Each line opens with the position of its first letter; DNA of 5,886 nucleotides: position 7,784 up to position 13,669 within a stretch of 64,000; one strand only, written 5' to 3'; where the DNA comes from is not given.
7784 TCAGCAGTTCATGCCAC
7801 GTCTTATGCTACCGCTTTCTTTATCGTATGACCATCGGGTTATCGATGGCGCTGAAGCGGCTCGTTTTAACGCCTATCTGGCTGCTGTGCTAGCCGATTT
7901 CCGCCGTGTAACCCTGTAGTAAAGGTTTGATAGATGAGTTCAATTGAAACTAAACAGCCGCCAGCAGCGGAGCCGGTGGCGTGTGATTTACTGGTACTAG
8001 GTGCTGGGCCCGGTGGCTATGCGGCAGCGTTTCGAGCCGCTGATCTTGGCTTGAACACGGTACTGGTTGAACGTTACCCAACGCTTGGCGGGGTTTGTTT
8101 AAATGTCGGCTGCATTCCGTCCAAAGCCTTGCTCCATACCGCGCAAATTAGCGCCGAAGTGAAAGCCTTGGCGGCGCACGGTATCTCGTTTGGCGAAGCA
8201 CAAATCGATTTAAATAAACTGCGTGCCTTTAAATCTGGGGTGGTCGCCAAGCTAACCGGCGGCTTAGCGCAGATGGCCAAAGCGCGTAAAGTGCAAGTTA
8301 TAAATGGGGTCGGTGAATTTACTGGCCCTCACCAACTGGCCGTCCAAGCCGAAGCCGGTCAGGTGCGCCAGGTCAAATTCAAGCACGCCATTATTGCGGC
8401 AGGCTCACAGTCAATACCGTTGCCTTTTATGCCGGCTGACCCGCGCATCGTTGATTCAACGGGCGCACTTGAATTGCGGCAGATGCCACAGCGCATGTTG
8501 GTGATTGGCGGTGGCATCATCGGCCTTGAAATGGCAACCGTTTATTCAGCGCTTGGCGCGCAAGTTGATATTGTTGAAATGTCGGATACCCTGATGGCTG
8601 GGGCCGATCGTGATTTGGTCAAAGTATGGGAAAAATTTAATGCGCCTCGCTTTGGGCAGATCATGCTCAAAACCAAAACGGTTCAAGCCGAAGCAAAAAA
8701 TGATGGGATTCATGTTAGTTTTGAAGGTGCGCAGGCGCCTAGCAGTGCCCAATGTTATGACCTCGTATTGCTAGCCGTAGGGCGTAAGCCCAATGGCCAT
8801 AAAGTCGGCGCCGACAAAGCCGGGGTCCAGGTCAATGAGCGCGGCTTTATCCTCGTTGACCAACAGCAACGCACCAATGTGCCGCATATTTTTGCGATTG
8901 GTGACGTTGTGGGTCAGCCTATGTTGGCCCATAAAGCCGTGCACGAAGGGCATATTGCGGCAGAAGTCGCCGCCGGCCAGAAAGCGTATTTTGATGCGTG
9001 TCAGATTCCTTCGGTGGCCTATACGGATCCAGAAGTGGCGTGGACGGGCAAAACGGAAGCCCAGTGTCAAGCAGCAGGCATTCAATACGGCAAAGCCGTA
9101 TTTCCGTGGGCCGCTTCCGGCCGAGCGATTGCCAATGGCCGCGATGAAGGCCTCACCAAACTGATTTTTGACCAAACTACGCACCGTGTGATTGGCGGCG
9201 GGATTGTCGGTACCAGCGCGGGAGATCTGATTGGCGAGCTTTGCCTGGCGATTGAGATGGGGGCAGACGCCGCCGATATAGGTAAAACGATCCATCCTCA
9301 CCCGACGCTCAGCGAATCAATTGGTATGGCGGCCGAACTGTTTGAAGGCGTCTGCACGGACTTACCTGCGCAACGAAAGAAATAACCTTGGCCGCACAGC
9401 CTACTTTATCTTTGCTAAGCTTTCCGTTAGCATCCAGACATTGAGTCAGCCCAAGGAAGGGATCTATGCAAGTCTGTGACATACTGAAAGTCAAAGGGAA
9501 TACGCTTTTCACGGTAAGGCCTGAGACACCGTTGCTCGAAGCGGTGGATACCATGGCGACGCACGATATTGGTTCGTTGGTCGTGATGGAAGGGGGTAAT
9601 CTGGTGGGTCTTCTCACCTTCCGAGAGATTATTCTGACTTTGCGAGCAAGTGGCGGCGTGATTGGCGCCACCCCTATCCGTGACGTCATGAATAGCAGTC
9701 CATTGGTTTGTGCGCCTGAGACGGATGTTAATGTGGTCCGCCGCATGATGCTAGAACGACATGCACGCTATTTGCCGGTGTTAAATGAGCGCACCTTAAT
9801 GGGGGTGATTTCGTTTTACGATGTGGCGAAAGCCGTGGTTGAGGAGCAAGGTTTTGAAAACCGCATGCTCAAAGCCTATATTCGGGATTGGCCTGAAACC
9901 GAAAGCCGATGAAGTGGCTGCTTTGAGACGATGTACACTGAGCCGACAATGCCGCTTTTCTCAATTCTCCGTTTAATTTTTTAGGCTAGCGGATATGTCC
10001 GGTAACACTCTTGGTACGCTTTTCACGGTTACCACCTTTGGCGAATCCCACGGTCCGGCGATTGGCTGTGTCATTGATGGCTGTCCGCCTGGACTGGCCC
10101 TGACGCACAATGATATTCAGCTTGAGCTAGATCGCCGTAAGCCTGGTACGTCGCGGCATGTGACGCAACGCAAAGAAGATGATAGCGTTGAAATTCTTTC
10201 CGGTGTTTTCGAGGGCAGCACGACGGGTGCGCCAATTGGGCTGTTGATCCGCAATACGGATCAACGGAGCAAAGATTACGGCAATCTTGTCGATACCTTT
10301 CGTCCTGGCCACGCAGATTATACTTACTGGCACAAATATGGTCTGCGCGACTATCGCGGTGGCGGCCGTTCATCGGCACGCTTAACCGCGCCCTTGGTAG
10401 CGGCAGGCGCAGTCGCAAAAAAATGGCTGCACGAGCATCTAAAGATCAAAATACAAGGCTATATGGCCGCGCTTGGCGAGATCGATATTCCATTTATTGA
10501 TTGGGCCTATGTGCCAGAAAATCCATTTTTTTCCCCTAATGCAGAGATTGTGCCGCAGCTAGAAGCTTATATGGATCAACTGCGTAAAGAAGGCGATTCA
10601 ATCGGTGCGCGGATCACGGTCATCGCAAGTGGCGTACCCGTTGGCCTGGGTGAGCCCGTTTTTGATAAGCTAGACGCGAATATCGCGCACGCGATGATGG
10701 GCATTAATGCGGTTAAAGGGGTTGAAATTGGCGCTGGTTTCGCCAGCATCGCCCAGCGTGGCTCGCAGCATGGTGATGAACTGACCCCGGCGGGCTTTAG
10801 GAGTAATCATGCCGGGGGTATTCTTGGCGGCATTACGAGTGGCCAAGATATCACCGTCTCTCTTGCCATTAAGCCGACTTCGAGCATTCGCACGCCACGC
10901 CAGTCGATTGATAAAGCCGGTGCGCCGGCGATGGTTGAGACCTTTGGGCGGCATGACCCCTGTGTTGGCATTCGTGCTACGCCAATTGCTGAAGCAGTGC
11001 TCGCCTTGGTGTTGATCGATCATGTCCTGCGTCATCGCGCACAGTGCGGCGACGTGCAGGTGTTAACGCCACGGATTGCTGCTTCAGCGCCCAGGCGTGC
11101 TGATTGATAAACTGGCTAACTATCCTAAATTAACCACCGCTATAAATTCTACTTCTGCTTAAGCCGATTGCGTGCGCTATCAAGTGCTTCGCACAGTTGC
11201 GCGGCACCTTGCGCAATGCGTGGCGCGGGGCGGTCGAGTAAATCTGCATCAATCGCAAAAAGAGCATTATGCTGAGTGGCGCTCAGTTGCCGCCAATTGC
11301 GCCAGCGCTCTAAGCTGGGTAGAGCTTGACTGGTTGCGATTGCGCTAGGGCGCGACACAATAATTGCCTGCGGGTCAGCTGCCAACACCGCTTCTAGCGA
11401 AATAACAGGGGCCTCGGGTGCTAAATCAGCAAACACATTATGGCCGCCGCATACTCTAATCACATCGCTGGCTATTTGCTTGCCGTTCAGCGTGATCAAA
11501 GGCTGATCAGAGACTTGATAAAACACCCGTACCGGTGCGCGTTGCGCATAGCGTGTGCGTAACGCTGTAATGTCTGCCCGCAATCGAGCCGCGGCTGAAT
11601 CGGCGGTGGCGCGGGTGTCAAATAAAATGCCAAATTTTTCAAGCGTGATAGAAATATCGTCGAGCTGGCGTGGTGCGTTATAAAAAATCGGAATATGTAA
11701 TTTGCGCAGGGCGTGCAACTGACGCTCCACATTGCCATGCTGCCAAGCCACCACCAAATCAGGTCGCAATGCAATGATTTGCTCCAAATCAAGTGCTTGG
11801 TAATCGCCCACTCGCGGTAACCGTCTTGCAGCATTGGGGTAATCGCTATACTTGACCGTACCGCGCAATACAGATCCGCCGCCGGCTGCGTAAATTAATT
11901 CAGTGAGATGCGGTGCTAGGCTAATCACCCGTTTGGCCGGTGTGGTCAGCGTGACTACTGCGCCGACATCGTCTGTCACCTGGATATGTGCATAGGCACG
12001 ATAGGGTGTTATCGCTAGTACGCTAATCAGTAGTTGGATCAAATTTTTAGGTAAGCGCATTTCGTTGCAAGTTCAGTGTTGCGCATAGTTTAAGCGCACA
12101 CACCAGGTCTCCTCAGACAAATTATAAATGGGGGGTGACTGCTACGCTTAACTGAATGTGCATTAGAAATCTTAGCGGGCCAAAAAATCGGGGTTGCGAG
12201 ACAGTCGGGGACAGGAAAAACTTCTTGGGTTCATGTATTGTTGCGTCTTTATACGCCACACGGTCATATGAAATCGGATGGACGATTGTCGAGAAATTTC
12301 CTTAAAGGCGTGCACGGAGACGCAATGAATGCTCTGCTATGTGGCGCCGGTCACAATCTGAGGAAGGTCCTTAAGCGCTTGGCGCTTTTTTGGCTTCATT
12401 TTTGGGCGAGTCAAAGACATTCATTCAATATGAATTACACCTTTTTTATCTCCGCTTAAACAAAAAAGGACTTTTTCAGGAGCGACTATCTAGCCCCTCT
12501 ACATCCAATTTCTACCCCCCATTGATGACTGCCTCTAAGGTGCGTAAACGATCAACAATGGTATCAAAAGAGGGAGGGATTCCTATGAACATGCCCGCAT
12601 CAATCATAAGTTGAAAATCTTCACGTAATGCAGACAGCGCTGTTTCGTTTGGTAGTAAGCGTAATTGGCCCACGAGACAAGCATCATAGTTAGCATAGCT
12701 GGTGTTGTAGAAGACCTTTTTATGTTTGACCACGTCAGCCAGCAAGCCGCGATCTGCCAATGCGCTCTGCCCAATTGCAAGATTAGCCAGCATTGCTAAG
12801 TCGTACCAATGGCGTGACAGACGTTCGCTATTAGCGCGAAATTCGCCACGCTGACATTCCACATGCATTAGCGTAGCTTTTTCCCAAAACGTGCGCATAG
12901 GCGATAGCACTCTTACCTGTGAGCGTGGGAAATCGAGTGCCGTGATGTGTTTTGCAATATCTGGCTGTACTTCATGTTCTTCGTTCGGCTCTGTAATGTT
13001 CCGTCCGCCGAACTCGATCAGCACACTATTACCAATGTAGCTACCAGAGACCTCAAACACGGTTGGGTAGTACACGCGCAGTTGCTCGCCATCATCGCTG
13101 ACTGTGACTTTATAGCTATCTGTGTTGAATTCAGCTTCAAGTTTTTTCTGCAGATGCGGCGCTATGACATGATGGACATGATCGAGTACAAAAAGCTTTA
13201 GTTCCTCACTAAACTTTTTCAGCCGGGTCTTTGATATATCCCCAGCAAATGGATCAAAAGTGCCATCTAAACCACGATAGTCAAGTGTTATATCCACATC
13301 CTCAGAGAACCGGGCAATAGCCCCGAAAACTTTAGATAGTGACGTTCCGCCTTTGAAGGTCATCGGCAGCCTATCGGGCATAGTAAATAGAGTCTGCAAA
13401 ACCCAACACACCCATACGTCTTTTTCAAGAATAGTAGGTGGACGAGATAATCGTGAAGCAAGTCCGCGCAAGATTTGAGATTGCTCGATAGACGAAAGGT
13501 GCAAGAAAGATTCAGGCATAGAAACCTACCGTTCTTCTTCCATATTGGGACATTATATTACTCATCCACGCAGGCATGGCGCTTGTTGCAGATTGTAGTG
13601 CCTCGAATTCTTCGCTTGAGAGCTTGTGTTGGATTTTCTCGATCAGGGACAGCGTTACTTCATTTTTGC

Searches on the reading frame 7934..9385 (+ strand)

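Call 8: search_protein_families(library=pfam, proteins=[window:7934-9385:+])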
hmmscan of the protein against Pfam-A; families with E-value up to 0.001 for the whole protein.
window:7934-9385:+ (483 aa): 10 families
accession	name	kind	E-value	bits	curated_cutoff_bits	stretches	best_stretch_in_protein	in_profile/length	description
PF07992.20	Pyr_redox_2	-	9.6e-61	206.2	26.1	1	18-339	2-291/291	Pyridine nucleotide-disulphide oxidoreductase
PF02852.28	Pyr_redox_dim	-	3.2e-34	117.9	25.3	1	358-466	1-109/110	Pyridine nucleotide-disulphide oxidoreductase, dimerisation domain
PF00070.33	Pyr_redox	-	2.2e-13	50.9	22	1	187-259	1-77/82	Pyridine nucleotide-disulphide oxidoreductase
PF12831.13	FAD_oxidored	-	1.6e-10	41.3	27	1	18-58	1-41/416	FAD dependent oxidoreductase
PF13738.12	Pyr_redox_3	-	2.4e-09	37.3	30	1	147-323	123-305/305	Pyridine nucleotide-disulphide oxidoreductase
PF01262.27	AlaDh_PNT_C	-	3.3e-07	30.4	23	1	185-223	28-66/214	Alanine dehydrogenase/PNT, C-terminal domain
PF01134.28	GIDA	-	9.7e-07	28.6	22.1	1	18-85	1-65/391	Glucose inhibited division protein A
PF13450.12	NAD_binding_8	-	2.8e-06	27.9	21.9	0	21-56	1-36/68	NAD(P)-binding Rossmann-like domain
PF00890.30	FAD_binding_2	-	4.1e-06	26.7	20.4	1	18-53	1-36/414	FAD binding domain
PF03486.20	HI0933_like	-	0.00013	21.9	50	0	18-52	2-36/244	HI0933-like protein Rossmann domain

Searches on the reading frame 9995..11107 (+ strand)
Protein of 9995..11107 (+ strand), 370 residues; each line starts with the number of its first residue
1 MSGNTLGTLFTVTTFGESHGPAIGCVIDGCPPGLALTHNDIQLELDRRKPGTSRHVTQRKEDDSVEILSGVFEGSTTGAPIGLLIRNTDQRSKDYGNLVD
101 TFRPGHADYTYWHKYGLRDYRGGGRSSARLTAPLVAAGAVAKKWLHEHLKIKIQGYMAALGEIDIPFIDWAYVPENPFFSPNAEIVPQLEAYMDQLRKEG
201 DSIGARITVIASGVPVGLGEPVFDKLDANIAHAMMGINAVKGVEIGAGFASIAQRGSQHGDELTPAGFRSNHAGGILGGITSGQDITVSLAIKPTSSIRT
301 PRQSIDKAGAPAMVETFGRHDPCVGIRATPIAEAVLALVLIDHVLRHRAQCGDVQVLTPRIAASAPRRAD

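Call 8: search_protein_families(library=pfam, proteins=[window:9995-11107:+])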
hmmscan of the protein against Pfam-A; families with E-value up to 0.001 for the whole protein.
window:9995-11107:+ (370 aa): 1 family
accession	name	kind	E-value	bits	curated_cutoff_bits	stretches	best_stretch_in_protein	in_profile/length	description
PF01264.26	Chorismate_synt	-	4.1e-135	450.1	27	1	10-345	1-327/327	Chorismate synthase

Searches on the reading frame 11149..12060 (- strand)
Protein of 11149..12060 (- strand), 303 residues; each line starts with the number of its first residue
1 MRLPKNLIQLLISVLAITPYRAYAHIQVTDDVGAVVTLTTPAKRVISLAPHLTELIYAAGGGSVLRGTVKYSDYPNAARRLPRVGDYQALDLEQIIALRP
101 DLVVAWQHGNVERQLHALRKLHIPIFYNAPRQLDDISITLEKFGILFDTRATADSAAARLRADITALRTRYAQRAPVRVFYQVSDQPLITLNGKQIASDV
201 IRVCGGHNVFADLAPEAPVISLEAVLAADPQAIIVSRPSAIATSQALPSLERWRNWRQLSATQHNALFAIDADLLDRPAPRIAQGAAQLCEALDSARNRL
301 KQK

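Call 8: search_protein_families(library=pfam, proteins=[window:11149-12060:-])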
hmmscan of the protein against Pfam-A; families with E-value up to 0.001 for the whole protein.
window:11149-12060:- (303 aa): 1 family
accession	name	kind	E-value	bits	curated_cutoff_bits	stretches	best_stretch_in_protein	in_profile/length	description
PF01497.23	Peripla_BP_2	-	2.2e-23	83.3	27.5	1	45-273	1-234/235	Periplasmic binding protein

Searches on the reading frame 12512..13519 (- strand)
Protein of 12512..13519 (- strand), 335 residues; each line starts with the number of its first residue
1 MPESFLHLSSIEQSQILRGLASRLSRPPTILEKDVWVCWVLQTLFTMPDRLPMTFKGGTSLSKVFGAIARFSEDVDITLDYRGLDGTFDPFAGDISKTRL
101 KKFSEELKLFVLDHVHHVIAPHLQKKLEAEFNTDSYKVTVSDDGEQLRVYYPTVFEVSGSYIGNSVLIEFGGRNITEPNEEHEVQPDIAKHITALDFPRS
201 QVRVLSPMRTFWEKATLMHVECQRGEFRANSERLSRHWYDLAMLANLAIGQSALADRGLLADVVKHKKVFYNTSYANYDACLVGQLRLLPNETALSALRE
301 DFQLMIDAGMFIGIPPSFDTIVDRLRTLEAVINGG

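Call 8: search_protein_families(library=pfam, proteins=[window:12512-13519:-])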
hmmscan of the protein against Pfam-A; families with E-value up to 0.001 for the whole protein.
window:12512-13519:- (335 aa): 1 family
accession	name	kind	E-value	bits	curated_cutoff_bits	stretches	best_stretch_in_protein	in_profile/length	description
PF08843.17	AbiEii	-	2e-36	126.6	22.5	1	41-324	3-238/238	Nucleotidyl transferase AbiEii toxin, Type IV TA system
